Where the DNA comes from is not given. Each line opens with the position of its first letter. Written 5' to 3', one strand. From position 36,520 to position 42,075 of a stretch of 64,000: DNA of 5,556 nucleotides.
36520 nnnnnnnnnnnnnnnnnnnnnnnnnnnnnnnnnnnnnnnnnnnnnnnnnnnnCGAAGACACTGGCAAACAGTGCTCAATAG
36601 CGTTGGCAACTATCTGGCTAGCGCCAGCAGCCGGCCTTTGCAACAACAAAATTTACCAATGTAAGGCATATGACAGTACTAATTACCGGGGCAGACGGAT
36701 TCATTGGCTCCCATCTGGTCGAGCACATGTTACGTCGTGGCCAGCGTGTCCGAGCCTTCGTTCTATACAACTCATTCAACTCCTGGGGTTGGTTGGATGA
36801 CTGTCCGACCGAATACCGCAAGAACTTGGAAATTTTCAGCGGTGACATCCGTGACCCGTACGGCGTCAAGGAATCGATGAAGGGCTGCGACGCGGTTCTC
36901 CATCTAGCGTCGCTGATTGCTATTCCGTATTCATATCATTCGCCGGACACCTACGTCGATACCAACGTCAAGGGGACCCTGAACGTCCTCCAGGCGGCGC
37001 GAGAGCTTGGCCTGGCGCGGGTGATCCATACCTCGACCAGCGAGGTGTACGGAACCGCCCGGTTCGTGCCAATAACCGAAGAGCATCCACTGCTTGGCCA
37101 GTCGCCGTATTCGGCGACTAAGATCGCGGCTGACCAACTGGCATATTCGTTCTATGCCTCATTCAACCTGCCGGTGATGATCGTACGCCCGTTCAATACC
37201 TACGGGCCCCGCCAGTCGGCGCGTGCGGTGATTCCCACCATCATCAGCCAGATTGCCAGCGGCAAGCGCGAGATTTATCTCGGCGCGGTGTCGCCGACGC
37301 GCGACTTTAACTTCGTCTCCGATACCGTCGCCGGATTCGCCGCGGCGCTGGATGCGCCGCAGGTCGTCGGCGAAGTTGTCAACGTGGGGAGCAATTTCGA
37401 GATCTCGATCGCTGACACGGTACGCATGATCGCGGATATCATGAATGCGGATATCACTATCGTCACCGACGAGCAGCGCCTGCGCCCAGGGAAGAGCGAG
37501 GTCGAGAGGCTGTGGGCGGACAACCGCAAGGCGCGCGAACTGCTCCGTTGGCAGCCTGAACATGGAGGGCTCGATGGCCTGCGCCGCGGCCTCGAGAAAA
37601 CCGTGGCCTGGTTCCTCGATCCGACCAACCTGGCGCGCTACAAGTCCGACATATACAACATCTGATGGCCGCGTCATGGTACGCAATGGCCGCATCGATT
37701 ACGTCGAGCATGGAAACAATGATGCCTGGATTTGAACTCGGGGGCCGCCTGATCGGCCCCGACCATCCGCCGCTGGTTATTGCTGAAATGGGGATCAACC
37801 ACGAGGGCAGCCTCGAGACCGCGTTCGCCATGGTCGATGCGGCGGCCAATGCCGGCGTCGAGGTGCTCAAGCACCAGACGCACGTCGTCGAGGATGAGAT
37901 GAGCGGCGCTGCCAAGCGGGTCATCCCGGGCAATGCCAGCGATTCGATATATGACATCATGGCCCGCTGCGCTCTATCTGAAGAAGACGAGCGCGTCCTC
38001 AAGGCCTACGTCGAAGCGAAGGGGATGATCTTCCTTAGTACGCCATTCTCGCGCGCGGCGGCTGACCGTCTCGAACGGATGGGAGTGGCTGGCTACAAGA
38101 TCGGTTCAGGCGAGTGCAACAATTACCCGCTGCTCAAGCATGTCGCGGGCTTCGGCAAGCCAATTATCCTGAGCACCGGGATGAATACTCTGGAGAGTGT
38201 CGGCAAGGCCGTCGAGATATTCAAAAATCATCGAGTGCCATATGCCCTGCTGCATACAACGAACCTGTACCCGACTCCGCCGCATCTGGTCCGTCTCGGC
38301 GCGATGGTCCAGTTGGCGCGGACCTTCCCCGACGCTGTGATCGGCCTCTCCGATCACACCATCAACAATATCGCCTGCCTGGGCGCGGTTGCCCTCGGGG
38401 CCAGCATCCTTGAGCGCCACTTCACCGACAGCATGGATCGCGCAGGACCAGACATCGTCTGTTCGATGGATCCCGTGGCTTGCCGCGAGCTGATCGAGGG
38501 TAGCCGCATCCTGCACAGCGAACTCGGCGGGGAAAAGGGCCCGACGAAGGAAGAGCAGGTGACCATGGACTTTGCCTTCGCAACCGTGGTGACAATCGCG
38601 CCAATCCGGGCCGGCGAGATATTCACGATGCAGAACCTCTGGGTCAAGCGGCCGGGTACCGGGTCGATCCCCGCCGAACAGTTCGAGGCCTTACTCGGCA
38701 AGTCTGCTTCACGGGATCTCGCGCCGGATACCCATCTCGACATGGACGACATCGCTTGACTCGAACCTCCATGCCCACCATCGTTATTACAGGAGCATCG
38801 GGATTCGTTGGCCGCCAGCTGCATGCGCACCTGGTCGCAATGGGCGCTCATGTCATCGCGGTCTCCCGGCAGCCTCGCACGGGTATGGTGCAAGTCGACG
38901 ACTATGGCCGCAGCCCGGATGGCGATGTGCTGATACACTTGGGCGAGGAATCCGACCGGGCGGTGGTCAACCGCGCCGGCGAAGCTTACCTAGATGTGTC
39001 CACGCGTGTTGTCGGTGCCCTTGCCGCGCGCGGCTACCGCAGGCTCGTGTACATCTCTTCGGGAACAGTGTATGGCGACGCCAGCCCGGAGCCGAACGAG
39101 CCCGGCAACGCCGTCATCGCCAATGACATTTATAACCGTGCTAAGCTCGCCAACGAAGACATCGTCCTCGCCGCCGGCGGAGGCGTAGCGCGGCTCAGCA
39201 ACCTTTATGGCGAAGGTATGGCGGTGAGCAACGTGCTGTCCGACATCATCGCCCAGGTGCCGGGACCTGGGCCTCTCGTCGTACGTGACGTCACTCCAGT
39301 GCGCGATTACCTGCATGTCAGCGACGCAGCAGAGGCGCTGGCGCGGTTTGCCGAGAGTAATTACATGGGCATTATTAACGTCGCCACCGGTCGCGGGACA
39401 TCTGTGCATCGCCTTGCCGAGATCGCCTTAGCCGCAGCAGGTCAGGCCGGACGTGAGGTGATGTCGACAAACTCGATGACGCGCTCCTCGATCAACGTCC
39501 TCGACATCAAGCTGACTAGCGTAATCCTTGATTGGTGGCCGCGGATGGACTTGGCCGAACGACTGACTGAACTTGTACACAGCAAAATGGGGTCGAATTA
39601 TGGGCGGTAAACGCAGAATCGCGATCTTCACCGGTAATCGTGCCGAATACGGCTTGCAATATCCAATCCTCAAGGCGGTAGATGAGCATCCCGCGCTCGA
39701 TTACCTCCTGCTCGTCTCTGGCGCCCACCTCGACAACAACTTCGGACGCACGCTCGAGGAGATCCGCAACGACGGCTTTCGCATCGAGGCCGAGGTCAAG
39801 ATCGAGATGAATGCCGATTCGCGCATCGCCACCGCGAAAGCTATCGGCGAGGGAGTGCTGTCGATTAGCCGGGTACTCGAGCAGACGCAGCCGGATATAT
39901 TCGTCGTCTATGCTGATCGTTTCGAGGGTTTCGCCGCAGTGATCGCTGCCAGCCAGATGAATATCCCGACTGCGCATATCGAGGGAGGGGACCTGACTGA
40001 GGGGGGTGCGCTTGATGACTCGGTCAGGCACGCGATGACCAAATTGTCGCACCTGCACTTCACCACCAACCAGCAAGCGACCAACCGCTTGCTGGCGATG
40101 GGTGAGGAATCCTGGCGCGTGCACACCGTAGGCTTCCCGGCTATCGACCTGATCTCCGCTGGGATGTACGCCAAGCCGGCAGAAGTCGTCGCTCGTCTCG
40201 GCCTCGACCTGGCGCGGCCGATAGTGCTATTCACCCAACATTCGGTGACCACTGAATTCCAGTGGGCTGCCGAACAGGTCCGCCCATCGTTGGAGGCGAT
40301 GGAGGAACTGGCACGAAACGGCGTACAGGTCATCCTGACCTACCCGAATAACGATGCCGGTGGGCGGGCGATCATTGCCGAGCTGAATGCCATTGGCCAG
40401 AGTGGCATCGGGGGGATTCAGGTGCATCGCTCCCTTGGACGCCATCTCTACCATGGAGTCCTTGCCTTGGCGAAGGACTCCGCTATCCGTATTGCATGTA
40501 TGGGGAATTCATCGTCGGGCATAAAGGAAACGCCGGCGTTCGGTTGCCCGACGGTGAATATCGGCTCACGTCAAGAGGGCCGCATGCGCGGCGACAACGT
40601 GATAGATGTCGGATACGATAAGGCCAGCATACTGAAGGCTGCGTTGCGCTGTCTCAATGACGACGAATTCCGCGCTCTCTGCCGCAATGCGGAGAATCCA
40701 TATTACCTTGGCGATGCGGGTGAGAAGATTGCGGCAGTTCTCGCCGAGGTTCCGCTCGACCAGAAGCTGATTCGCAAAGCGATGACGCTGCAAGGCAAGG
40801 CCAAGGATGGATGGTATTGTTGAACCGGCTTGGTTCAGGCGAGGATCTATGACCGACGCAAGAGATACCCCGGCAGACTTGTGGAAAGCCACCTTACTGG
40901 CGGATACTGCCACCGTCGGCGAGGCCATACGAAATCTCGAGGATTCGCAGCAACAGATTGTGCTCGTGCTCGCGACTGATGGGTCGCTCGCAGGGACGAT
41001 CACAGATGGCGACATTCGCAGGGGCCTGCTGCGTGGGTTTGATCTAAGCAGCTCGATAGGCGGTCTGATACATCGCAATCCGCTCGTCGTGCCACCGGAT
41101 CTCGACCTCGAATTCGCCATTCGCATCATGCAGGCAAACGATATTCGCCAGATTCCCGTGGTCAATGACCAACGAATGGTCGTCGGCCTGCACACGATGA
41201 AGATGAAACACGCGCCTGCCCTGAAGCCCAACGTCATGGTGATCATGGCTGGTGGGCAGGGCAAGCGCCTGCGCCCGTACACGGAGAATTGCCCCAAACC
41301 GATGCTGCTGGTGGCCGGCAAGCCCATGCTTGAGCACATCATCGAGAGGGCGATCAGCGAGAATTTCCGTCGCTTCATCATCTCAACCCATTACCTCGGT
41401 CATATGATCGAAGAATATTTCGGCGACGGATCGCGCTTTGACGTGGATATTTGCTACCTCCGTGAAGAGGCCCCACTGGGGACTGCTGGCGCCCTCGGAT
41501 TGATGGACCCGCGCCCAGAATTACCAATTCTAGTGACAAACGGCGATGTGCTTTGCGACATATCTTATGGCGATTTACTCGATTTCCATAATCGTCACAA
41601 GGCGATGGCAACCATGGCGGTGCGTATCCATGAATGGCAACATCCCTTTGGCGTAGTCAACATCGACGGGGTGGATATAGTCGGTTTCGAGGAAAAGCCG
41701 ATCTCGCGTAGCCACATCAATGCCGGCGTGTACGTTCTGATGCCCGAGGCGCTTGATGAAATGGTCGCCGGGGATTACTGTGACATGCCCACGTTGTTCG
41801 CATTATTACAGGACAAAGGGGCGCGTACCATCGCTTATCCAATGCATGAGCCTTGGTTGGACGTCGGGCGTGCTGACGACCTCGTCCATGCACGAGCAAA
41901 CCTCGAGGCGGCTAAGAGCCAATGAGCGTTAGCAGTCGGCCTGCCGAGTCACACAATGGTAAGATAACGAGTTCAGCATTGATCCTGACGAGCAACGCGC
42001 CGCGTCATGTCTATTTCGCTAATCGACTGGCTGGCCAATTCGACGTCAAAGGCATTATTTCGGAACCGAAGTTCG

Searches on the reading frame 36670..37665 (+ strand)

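Call 12: search_protein_families(library=pfam, proteins=[window:36670-37665:+], max_evalue=0.0001)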
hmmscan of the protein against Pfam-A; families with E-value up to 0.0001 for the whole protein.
window:36670-37665:+ (331 aa): 9 families
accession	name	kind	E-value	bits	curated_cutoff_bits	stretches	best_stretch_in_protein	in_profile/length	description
PF16363.11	GDP_Man_Dehyd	-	3.9e-72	243.9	27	1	4-299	1-324/332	GDP-mannose 4,6 dehydratase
PF01370.27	Epimerase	-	3.1e-55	187.6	20.9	1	3-240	1-240/240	NAD dependent epimerase/dehydratase family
PF01073.25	3Beta_HSD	-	9.8e-23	81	22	1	4-204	1-206/280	3-beta hydroxysteroid dehydrogenase/isomerase family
PF07993.18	NAD_binding_4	-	2.4e-17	63.4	20.1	1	5-179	1-209/258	Male sterility protein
PF02719.21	Polysacc_synt_2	-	3.7e-17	62.9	20.2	1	3-287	1-279/293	Polysaccharide biosynthesis protein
PF13460.12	NAD_binding_10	-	5.9e-12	46.3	27.2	1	7-175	1-144/184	NAD(P)H-binding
PF04321.23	RmlD_sub_bind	-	1.1e-09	38.2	27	1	1-158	1-136/287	RmlD substrate binding domain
PF00106.31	adh_short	-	7.9e-07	29.2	26.6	1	2-160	2-162/195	short chain dehydrogenase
PF05368.20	NmrA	-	5.9e-05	23.3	27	1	2-123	4-107/298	NmrA-like family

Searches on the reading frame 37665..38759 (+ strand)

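Call 12: search_protein_families(library=pfam, proteins=[window:37665-38759:+], max_evalue=0.0001)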
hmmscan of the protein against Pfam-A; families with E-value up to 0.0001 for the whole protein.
window:37665-38759:+ (364 aa): 2 families
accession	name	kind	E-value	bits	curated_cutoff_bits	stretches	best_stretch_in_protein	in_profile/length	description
PF03102.20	NeuB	-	6.4e-66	222.7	22.1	1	56-290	1-239/241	NeuB family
PF08666.17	SAF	-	8.4e-09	36.3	21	1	308-363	4-62/63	SAF domain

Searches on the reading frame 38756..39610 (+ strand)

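Call 12: search_protein_families(library=pfam, proteins=[window:38756-39610:+], max_evalue=0.0001)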
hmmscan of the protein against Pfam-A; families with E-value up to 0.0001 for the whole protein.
window:38756-39610:+ (284 aa): 5 families
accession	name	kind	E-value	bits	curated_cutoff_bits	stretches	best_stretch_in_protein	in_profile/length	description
PF01370.27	Epimerase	-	6.9e-27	94.8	20.9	1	9-209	1-239/240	NAD dependent epimerase/dehydratase family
PF16363.11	GDP_Man_Dehyd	-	8.1e-14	52.2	27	1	94-236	121-274/332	GDP-mannose 4,6 dehydratase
PF04321.23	RmlD_sub_bind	-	2.1e-12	47.1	27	1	8-240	2-243/287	RmlD substrate binding domain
PF13460.12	NAD_binding_10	-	1e-05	26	27.2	1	13-137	1-131/184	NAD(P)H-binding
PF01073.25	3Beta_HSD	-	4.6e-05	23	22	0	10-142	1-162/280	3-beta hydroxysteroid dehydrogenase/isomerase family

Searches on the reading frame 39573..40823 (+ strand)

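Call 12: search_protein_families(library=pfam, proteins=[window:39573-40823:+], max_evalue=0.0001)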
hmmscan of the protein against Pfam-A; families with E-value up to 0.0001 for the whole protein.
window:39573-40823:+ (416 aa): 1 family
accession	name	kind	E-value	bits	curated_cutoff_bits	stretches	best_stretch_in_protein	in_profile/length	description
PF02350.25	Epimerase_2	-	5e-74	249.7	30.6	1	34-390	1-346/347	UDP-N-acetylglucosamine 2-epimerase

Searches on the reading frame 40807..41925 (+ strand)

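Call 13: search_protein_families(library=pfam, proteins=[window:40807-41925:+], max_evalue=0.0001)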
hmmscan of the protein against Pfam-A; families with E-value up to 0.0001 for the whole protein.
window:40807-41925:+ (372 aa): 3 families
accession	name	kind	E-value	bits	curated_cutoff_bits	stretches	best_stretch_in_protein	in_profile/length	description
PF00483.29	NTP_transferase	-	7e-39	134.3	21.2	1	145-367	3-243/245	Nucleotidyl transferase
PF00571.33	CBS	-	2.9e-13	50.4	24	1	86-128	3-45/57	CBS domain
PF12804.13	NTP_transf_3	-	1.3e-08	35.6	27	1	145-281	2-131/160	MobA-like NTP transferase domain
